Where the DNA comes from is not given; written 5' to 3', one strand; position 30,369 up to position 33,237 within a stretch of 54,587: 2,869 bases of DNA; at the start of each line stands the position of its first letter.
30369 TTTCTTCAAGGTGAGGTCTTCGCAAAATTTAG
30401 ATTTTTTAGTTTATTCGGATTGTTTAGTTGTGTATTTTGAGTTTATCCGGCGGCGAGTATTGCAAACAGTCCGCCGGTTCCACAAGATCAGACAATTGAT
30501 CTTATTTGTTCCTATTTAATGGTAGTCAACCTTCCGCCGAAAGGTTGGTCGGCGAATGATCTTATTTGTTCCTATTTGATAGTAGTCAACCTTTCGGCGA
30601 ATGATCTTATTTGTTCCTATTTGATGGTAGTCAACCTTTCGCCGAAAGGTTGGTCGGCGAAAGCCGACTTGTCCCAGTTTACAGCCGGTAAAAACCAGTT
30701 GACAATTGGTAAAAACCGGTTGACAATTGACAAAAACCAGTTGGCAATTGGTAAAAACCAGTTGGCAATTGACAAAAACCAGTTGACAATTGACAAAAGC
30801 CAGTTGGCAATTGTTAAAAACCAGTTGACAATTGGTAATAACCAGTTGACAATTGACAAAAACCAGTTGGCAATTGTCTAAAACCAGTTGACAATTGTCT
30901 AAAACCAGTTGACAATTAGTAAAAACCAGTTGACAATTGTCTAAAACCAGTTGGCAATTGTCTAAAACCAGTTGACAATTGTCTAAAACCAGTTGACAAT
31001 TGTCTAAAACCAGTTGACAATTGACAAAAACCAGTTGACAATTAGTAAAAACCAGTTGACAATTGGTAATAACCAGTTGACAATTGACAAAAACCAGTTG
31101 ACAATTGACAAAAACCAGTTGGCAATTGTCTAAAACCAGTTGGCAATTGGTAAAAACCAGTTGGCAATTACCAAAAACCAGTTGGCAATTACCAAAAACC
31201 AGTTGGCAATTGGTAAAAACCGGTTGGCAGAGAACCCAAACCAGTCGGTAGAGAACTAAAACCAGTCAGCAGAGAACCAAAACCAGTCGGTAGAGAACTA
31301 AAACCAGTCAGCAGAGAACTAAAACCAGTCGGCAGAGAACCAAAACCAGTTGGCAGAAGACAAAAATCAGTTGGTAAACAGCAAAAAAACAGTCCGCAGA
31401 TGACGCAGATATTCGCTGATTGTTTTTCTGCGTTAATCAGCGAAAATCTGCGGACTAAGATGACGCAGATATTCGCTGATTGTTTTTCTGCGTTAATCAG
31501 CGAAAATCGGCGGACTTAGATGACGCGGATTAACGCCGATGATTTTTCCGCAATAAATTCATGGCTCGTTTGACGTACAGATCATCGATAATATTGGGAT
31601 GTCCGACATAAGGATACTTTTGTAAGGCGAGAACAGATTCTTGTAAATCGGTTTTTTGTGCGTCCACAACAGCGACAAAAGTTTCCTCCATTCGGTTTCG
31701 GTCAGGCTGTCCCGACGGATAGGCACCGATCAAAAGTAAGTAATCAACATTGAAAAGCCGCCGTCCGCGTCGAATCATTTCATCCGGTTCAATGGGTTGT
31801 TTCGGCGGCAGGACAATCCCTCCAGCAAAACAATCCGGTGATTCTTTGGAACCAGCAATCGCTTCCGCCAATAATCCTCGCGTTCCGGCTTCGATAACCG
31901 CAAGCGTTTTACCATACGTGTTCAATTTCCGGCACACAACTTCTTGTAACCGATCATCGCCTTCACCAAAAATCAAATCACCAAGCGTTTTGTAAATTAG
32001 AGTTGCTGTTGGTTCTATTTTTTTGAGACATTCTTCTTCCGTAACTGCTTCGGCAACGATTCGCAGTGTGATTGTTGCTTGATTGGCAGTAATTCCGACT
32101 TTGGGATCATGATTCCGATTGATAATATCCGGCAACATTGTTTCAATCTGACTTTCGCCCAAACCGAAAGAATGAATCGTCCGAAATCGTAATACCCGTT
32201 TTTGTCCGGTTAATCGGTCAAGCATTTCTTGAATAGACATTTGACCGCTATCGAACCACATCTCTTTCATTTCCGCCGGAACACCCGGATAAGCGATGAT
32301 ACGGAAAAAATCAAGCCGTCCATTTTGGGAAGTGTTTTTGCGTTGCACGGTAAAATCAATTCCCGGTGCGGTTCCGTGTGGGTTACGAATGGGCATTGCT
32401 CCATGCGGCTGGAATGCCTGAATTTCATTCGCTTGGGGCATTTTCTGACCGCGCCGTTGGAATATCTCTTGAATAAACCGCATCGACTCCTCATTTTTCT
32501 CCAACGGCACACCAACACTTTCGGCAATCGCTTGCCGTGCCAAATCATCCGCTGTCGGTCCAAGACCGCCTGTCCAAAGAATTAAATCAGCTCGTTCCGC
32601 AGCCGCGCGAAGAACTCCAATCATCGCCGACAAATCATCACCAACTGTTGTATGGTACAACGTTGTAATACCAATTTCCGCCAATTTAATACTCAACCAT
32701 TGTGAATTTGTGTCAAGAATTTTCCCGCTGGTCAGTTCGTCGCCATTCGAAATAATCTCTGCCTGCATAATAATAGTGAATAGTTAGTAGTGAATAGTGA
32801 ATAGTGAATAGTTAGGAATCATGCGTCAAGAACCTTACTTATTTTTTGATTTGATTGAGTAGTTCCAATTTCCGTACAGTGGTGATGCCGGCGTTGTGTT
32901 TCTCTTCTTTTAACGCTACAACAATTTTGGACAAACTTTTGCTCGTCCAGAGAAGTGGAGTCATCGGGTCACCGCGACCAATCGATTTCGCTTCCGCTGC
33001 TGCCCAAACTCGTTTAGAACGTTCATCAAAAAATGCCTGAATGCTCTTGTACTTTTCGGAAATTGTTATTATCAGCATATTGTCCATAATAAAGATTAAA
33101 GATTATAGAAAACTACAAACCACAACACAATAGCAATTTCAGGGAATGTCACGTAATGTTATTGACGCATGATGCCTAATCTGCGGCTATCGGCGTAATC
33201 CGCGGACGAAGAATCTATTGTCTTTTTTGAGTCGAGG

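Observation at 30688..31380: Strictly phased array of 33 x 21-bp units with an A-tract, a near-palindrome and CAATTG: candidate protein-binding or curved-DNA locus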

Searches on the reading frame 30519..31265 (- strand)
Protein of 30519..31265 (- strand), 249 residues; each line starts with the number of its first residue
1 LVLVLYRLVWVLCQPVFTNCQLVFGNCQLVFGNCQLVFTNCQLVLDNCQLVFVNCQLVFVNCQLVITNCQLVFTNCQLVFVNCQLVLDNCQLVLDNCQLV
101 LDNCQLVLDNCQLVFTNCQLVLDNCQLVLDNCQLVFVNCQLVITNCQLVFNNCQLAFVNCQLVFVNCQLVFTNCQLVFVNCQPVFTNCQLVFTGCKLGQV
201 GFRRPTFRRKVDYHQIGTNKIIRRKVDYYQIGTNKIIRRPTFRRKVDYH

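Call 56: search_protein_representatives(protein=window:30519-31265:-)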
Query: 249 residues. Proteins with E-value up to 0.001 (for the whole library): 1189; up to 1e-10: 139; up to 1e-30: 7. The best 150 are listed.
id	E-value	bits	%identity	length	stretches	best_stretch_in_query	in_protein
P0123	1.1e-115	401.6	25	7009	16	17-193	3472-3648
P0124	4.7e-51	189.8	20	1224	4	29-197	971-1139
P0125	8.1e-42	159.6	34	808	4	41-155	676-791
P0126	1.7e-40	155.2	27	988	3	12-198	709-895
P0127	3.4e-35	137.9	28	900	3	21-207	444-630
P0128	8.6e-35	136.5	26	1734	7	23-193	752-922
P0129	7.0e-31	123.7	27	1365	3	15-199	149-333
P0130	2.1e-30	122.1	39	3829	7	20-191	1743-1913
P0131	4.8e-30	121.0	14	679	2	16-195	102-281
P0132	1.1e-28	116.6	30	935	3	21-182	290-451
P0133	2.5e-27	112.1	30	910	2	25-161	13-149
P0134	5.1e-24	101.2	26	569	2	13-197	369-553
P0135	9.3e-24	100.4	22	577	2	17-199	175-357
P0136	1.4e-23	99.8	26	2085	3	56-190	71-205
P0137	2.4e-23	99.0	23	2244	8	13-198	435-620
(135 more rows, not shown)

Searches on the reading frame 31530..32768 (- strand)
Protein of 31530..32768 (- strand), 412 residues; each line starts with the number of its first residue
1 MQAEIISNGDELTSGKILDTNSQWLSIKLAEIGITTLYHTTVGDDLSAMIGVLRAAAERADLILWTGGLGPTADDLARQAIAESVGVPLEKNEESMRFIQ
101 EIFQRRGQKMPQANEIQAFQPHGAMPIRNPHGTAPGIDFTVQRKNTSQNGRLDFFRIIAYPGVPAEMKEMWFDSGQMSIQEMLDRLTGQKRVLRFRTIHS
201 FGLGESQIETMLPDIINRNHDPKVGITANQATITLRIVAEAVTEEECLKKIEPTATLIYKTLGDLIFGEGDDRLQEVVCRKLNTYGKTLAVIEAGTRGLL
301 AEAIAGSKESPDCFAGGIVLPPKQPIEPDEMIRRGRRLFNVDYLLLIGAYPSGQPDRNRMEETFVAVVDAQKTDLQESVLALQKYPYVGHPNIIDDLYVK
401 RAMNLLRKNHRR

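Call 7: find_encoding_contigs(protein=window:31530-32768:-, flank=10000, max_places=10)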
Protein window:31530-32768:- (412 aa): 1 contig read that carries it; 1 place shown.
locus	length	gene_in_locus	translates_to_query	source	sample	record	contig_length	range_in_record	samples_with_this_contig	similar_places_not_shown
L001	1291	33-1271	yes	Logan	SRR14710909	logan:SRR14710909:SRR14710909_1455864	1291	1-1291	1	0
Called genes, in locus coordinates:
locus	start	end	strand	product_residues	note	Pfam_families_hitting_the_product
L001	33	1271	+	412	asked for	PF00994:MoCF_biosynth, PF18146:CinA_KH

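Call 12: find_homologous_proteins(query=window:31530-32768:-, max_evalue=1e-30)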
Query window:31530-32768:- (412 aa): 6084 proteins with E <= 1e-30 among 8000 candidates; the best 120 are listed.
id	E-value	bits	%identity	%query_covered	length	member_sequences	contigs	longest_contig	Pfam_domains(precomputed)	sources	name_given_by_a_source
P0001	2.1e-273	924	100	100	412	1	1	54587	PF18146.7,PF00994.30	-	-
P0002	9.2e-242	820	89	99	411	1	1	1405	PF18146.7,PF00994.30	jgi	jgi:nicotinamide-nucleotide amidase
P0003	1.5e-239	813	88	99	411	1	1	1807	PF18146.7,PF00994.30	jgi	jgi:nicotinamide-nucleotide amidase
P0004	1.9e-237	806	87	99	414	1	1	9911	PF18146.7,PF00994.30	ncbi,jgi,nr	ncbi:MAG: damage-inducible protein CinA [Planctomycetaceae bacterium]|jgi:nicotinamide-nucleotide am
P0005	5.4e-237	804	87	99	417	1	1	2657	PF18146.7,PF00994.30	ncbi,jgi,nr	ncbi:MAG: CinA family nicotinamide mononucleotide deamidase-related protein [Planctomycetaceae bacte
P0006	1.0e-236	804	87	99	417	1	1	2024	PF18146.7,PF00994.30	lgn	-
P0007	1.9e-236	803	87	99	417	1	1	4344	PF18146.7,PF00994.30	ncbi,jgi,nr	ncbi:MAG: CinA family nicotinamide mononucleotide deamidase-related protein [Planctomycetaceae bacte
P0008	3.8e-230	782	85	99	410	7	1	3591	PF18146.7,PF00994.30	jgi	jgi:nicotinamide-nucleotide amidase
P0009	2.1e-228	776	83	99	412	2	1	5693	PF18146.7,PF00994.30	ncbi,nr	ncbi:MAG: CinA family nicotinamide mononucleotide deamidase-related protein [Planctomycetaceae bacte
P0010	2.4e-218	743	79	99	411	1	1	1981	PF18146.7,PF00994.30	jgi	jgi:nicotinamide-nucleotide amidase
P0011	1.7e-213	727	85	91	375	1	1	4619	PF18146.7,PF00994.30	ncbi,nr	ncbi:MAG: damage-inducible protein CinA, partial [Planctomycetaceae bacterium]|nr:damage-inducible p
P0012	4.2e-204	696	75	99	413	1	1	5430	PF18146.7,PF00994.30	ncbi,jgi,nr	ncbi:MAG: damage-inducible protein CinA [Planctomycetaceae bacterium]|jgi:nicotinamide-nucleotide am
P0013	2.4e-194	664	70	99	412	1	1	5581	PF18146.7,PF00994.30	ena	-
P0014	1.3e-192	658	72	99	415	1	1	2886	PF18146.7,PF00994.30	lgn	-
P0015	1.6e-192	658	70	99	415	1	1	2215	PF18146.7,PF00994.30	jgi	jgi:nicotinamide-nucleotide amidase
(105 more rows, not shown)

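Call 13: find_encoding_contigs(protein=P0004, flank=10000, max_places=4)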
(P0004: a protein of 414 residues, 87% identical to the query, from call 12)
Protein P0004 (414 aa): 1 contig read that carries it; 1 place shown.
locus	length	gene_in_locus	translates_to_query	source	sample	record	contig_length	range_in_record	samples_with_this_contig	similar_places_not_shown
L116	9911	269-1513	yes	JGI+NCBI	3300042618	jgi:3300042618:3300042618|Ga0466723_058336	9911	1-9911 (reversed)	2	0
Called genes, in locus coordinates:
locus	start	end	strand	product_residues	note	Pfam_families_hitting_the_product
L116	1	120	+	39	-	?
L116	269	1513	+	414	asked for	PF00994:MoCF_biosynth, PF18146:CinA_KH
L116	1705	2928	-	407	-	PF19993:DO-GTPase2 (faint)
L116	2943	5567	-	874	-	PF20013:GAP1-N2, PF20014:GAP1-M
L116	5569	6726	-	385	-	PF19975:DO-GTPase1 (faint), PF19993:DO-GTPase2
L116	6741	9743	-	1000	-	PF00041:fn3 (faint), PF12773:DZR (faint), PF25834:Fn3_SaeA_4th (faint)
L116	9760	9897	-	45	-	-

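Call 14: find_encoding_contigs(protein=P0009, flank=10000, max_places=4)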
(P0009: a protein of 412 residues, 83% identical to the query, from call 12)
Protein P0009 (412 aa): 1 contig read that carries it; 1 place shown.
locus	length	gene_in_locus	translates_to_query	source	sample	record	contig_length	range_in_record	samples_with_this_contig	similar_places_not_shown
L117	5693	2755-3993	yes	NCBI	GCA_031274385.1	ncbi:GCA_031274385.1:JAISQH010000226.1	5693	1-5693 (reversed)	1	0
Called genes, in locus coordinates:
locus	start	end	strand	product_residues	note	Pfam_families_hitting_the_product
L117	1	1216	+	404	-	PF13360:PQQ_2 (faint)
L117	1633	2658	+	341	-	PF00691:OmpA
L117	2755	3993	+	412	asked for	PF00994:MoCF_biosynth, PF18146:CinA_KH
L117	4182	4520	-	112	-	PF14489:QueF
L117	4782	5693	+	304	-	PF08495:FIST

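Call 15: find_encoding_contigs(protein=P0007, flank=10000, max_places=4)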
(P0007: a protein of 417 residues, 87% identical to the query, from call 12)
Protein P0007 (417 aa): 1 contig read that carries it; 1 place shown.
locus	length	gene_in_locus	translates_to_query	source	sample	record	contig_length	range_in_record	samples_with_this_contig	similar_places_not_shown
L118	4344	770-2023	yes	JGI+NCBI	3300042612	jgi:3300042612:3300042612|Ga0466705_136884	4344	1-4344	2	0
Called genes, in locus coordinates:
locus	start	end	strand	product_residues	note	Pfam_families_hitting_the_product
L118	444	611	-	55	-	-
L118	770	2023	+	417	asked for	PF00994:MoCF_biosynth, PF18146:CinA_KH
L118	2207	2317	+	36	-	-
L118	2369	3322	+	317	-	PF00140:Sigma70_r1_2, PF04542:Sigma70_r2, PF04539:Sigma70_r3, PF04545:Sigma70_r4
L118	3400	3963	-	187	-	-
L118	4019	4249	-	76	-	-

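Call 41: find_encoding_contigs(protein=P0002, flank=5000, max_places=3)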
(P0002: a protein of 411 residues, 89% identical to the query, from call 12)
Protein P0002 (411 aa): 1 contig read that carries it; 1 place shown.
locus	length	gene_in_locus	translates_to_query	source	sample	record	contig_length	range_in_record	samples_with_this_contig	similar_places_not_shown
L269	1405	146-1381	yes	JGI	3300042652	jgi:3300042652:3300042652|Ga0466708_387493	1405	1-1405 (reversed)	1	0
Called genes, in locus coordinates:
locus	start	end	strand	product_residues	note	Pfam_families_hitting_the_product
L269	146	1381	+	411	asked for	PF00994:MoCF_biosynth, PF18146:CinA_KH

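Call 42: find_encoding_contigs(protein=P0003, flank=5000, max_places=3)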
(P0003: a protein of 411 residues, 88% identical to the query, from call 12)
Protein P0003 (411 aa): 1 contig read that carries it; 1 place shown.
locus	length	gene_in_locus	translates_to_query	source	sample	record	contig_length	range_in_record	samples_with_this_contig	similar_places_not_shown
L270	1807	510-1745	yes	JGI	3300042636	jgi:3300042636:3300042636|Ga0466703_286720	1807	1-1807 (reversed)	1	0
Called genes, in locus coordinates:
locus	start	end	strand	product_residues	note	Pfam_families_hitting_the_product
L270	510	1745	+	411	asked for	PF00994:MoCF_biosynth, PF18146:CinA_KH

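Call 43: find_encoding_contigs(protein=P0005, flank=5000, max_places=3)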
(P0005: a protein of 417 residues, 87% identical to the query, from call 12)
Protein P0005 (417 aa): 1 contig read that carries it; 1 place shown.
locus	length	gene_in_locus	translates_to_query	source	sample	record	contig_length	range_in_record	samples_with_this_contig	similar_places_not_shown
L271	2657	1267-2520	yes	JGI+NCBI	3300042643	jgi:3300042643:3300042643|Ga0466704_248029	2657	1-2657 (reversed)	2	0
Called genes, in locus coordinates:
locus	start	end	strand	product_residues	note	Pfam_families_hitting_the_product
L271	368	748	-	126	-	PF03965:Penicillinase_R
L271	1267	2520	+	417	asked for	PF00994:MoCF_biosynth, PF18146:CinA_KH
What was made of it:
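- Contigs of closer relatives end next to cinA (calls 41-43).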

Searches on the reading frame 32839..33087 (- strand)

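Call 40: search_protein_families(library=pfam, proteins=[window:32839-33087:-], max_evalue=0.001)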
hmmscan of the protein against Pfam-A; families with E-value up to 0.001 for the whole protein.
window:32839-33087:- (82 aa): 1 family
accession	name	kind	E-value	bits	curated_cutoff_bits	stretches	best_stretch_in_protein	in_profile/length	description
PF07592.17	DDE_Tnp_ISAZ013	-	5.6e-06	26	26.9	1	37-74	10-47/308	Rhodopirellula transposase DDE domain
